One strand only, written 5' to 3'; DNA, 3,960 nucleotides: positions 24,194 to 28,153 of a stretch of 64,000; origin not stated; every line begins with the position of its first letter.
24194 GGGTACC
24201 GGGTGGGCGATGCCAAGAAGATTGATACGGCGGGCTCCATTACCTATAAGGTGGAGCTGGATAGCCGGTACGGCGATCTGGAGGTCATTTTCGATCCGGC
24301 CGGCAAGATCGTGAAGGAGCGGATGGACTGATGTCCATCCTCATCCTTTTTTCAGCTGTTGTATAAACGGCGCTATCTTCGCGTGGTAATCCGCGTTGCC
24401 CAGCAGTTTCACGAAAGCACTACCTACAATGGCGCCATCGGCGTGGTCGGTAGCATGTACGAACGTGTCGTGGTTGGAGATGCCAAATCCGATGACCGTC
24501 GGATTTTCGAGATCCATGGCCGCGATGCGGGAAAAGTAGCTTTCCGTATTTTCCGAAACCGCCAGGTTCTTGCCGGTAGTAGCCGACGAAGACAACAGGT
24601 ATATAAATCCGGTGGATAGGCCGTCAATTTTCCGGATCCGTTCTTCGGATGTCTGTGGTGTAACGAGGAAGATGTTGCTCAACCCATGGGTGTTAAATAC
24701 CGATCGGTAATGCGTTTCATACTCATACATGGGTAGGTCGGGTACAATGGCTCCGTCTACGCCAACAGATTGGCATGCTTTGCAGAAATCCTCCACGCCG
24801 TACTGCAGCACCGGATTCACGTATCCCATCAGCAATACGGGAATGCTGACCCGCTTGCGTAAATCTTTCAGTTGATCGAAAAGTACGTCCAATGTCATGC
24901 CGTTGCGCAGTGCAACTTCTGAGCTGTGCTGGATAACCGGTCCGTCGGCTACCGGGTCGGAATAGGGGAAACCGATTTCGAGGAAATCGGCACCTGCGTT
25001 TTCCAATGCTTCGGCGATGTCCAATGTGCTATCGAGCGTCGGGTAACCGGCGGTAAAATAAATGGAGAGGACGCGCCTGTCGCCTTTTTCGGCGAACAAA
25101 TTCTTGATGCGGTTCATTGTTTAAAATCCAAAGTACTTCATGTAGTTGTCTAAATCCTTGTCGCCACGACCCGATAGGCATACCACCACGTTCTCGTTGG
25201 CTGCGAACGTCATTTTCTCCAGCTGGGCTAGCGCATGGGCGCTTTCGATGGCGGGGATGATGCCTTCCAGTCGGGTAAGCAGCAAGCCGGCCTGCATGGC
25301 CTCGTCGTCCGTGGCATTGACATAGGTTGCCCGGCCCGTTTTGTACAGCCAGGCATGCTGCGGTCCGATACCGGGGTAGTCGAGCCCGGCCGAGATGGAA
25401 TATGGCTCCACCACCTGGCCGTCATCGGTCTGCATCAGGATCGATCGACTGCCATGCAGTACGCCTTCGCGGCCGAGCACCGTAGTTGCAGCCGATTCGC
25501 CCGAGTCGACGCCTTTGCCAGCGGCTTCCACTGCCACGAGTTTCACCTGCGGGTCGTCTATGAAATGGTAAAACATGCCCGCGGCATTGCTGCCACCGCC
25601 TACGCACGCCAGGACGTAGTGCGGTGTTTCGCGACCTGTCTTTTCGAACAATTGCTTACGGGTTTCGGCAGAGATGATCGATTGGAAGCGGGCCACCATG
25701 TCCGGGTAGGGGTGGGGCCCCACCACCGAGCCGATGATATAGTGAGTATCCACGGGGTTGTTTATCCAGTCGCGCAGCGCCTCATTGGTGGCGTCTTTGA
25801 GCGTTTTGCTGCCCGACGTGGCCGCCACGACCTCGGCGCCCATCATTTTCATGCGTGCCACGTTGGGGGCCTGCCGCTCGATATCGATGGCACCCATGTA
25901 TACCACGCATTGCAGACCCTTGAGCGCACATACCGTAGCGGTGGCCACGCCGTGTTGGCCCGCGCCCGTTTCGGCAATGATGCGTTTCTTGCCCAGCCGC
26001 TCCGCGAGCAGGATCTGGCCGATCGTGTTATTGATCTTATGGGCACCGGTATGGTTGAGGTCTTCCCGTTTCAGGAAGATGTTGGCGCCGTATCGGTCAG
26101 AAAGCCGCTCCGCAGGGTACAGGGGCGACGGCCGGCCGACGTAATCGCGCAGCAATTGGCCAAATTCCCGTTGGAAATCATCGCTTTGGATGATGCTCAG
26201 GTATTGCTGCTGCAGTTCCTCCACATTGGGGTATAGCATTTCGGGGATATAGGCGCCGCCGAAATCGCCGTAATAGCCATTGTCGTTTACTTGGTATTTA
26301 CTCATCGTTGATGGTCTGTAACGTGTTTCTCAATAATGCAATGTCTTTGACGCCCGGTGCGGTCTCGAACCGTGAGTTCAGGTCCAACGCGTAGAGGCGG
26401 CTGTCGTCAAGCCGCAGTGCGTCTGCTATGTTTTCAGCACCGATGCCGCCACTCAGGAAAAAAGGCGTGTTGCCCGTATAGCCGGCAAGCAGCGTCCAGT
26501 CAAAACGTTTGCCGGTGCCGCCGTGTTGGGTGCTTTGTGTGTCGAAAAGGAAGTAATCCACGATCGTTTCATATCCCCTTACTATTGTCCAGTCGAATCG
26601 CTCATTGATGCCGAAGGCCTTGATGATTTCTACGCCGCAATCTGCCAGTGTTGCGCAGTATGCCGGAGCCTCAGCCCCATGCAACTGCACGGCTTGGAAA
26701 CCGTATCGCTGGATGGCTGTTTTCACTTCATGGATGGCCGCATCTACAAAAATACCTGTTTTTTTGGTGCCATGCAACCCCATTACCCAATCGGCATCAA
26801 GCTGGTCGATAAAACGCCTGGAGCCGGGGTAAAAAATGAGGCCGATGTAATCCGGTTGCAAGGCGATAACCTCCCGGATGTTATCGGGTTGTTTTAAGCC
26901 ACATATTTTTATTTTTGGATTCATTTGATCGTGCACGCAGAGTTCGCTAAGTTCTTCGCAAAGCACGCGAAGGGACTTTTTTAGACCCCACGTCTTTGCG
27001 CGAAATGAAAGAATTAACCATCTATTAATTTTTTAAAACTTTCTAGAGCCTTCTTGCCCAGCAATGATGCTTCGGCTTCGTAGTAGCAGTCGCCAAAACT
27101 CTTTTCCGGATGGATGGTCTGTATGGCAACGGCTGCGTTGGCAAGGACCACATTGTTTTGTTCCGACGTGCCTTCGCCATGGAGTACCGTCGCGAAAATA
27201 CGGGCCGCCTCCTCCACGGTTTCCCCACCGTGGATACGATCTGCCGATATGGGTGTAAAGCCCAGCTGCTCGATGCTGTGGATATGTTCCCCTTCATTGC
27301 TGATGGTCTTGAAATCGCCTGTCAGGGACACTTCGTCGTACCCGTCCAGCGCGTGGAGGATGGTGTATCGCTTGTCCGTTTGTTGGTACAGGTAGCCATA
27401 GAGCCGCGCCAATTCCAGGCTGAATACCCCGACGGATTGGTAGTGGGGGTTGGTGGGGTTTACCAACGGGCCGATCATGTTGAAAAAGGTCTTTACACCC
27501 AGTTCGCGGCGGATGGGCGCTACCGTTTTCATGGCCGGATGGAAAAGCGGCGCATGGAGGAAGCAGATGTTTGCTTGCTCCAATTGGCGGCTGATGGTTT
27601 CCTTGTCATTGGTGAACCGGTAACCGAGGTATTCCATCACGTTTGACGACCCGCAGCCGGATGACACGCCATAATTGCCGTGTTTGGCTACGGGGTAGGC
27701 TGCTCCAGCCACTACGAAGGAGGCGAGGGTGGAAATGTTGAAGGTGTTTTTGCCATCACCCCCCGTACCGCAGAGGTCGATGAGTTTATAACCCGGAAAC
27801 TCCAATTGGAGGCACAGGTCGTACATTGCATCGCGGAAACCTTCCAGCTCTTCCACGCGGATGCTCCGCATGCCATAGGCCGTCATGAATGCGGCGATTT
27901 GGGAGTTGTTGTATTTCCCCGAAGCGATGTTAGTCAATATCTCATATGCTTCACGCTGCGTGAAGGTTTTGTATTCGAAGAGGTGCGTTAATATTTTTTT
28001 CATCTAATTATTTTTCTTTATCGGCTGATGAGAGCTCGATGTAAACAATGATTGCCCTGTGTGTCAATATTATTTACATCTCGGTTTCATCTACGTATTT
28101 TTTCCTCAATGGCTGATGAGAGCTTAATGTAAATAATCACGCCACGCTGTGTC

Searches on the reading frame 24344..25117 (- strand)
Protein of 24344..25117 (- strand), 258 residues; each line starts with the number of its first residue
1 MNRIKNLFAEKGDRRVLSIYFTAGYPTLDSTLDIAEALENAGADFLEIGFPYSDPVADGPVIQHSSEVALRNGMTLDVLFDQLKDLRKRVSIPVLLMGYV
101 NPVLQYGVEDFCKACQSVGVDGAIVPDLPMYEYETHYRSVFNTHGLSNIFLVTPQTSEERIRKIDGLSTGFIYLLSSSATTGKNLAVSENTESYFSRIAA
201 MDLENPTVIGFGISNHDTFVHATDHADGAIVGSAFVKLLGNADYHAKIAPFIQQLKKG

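Call 28: search_protein_families(library=pfam, proteins=[window:24344-25117:-], max_evalue=0.0001)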
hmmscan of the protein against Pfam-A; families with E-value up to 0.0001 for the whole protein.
window:24344-25117:- (258 aa): 1 family
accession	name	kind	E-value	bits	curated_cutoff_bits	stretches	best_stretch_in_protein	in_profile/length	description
PF00290.26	Trp_syntA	-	1.2e-75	254.3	27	1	13-243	8-238/259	Tryptophan synthase alpha chain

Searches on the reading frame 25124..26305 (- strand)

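Call 28: search_protein_families(library=pfam, proteins=[window:25124-26305:-], max_evalue=0.0001)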
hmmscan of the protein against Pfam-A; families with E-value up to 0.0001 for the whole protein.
window:25124-26305:- (394 aa): 1 family
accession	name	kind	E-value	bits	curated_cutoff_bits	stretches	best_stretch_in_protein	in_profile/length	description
PF00291.31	PALP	-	5.8e-43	147.7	35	1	57-379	5-295/295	Pyridoxal-phosphate dependent enzyme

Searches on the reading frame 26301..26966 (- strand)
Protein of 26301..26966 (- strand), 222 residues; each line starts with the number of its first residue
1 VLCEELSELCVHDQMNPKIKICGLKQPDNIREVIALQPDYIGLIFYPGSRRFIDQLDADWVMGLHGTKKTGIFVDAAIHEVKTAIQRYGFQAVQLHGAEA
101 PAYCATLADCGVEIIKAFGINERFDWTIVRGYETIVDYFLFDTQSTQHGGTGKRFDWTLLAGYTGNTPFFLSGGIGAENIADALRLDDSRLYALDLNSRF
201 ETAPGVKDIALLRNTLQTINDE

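Call 28: search_protein_families(library=pfam, proteins=[window:26301-26966:-], max_evalue=0.0001)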
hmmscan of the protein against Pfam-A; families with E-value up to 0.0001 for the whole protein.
window:26301-26966:- (222 aa): 1 family
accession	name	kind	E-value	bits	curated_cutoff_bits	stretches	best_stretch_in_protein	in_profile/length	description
PF00697.28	PRAI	-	1.3e-38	133.1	22.7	1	19-217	1-192/193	N-(5'phosphoribosyl)anthranilate (PRA) isomerase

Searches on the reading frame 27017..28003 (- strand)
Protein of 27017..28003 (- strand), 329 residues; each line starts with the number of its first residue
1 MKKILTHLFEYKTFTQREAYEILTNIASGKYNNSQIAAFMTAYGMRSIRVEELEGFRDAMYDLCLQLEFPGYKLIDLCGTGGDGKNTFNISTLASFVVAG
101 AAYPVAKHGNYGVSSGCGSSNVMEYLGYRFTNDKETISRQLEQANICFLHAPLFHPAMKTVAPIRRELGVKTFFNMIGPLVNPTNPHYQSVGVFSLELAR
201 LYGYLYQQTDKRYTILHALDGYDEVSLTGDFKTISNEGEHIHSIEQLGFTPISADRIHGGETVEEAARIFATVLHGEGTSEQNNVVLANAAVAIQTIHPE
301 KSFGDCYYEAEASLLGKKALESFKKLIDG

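Call 28: search_protein_families(library=pfam, proteins=[window:27017-28003:-], max_evalue=0.0001)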
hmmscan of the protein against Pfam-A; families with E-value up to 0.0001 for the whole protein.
window:27017-28003:- (329 aa): 2 families
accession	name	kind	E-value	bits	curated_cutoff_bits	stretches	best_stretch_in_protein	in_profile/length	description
PF00591.27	Glycos_transf_3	-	1.1e-60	205.9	27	1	72-312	2-245/253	Glycosyl transferase family, a/b domain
PF02885.22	Glycos_trans_3N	-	3.3e-15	56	26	1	2-63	1-62/63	Glycosyl transferase family, helical bundle domain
